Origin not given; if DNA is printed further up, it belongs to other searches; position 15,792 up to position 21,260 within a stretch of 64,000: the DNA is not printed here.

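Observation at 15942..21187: Giant MYXO-CTERM-anchored M36 fungalysin-type protease with a PA domain and five PKD-like domains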

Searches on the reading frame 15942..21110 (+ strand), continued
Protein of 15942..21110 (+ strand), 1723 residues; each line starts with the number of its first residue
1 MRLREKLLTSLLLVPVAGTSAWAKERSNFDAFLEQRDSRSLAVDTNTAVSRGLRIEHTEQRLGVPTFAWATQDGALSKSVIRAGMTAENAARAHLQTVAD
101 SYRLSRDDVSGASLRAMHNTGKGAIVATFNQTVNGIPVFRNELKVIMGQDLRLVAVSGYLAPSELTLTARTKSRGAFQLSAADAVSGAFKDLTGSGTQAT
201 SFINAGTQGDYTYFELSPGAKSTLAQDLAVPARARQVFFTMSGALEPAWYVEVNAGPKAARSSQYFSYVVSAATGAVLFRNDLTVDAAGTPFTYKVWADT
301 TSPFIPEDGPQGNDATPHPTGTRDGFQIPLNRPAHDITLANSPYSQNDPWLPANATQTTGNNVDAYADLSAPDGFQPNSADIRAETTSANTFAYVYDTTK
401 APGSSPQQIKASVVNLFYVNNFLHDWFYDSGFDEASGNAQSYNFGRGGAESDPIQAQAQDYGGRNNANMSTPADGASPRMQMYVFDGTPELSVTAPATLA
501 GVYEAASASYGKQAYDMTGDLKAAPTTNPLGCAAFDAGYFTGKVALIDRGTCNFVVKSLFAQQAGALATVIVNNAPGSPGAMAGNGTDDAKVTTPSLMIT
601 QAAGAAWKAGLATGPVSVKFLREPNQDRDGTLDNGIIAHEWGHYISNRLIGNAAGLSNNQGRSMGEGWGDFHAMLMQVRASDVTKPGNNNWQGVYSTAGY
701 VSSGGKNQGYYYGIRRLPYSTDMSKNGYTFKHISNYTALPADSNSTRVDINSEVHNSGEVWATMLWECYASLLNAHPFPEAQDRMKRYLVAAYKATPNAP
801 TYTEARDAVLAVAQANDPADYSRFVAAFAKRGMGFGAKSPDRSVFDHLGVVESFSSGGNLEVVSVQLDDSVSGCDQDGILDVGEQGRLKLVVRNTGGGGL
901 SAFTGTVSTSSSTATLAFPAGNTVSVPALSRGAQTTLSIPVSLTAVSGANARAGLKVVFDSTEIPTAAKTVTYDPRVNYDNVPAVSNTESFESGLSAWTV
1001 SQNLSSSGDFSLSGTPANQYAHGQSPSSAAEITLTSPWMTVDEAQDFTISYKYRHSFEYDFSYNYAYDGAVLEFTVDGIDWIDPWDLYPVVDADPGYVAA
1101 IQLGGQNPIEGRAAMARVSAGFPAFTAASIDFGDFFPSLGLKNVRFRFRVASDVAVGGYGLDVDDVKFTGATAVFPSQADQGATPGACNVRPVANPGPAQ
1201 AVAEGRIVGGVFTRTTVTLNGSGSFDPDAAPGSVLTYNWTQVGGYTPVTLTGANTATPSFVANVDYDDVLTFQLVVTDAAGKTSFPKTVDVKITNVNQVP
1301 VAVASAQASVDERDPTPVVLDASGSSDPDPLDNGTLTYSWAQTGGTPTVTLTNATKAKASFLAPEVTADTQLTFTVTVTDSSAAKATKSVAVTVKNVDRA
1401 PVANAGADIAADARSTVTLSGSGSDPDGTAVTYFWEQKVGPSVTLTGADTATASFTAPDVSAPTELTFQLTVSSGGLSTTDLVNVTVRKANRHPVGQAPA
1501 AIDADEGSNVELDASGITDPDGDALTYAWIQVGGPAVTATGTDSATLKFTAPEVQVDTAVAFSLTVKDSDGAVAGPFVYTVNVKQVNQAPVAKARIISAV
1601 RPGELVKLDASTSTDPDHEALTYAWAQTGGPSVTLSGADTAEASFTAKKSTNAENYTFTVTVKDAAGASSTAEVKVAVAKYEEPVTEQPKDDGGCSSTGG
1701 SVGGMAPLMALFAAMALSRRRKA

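Call 33: search_solved_structures(query=window:15942-21110:+, max_evalue=0.01, show_alignments=1)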
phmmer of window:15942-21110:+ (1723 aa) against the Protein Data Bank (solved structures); distinct sequences matched with E-value up to 0.01: 17.
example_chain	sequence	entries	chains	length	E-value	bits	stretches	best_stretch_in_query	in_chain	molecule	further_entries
7z6t_AAA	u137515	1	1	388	1.8e-33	118.4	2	627-840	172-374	Extracellular metalloproteinase mep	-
4k90_A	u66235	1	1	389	9.6e-33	116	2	353-486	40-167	Extracellular metalloproteinase mep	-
7qp3_A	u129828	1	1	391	2.7e-31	111.2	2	355-488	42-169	Extracellular metalloproteinase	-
7qfy_A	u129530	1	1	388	5e-29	103.6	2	353-486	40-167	Extracellular metalloproteinase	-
6nz0_Z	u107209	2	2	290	3.6e-11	44.5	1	1426-1678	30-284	Dyslexia-associated protein KIAA0319-like protein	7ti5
4tjv_A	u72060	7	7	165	7.1e-09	36.9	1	490-615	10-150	Vacuolar-sorting receptor 1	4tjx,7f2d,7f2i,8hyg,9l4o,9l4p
8r4y_A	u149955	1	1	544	1.4e-07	32.6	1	490-615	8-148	Vacuolar-sorting receptor 1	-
9b1r_A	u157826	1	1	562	1.6e-07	32.4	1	490-615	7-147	Vacuolar-sorting receptor 1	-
2yhg_A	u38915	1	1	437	5.1e-05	24.1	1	1495-1546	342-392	CELLULOSE-BINDING PROTEIN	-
2yrl_A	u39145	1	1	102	0.0001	23.1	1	1602-1681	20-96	KIAA1837 protein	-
8acg_F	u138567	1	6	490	0.00015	22.5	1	520-577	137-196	Keratinase KP1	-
8ac9_A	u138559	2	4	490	0.00015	22.5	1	520-577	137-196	Keratinase KP1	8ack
8ac7_B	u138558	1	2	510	0.00016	22.4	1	520-577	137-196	Keratinase KP1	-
8acr_A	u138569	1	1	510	0.00016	22.4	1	520-577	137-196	Keratinase KP1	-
2ek8_A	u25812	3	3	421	0.001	19.8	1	514-615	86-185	Aminopeptidase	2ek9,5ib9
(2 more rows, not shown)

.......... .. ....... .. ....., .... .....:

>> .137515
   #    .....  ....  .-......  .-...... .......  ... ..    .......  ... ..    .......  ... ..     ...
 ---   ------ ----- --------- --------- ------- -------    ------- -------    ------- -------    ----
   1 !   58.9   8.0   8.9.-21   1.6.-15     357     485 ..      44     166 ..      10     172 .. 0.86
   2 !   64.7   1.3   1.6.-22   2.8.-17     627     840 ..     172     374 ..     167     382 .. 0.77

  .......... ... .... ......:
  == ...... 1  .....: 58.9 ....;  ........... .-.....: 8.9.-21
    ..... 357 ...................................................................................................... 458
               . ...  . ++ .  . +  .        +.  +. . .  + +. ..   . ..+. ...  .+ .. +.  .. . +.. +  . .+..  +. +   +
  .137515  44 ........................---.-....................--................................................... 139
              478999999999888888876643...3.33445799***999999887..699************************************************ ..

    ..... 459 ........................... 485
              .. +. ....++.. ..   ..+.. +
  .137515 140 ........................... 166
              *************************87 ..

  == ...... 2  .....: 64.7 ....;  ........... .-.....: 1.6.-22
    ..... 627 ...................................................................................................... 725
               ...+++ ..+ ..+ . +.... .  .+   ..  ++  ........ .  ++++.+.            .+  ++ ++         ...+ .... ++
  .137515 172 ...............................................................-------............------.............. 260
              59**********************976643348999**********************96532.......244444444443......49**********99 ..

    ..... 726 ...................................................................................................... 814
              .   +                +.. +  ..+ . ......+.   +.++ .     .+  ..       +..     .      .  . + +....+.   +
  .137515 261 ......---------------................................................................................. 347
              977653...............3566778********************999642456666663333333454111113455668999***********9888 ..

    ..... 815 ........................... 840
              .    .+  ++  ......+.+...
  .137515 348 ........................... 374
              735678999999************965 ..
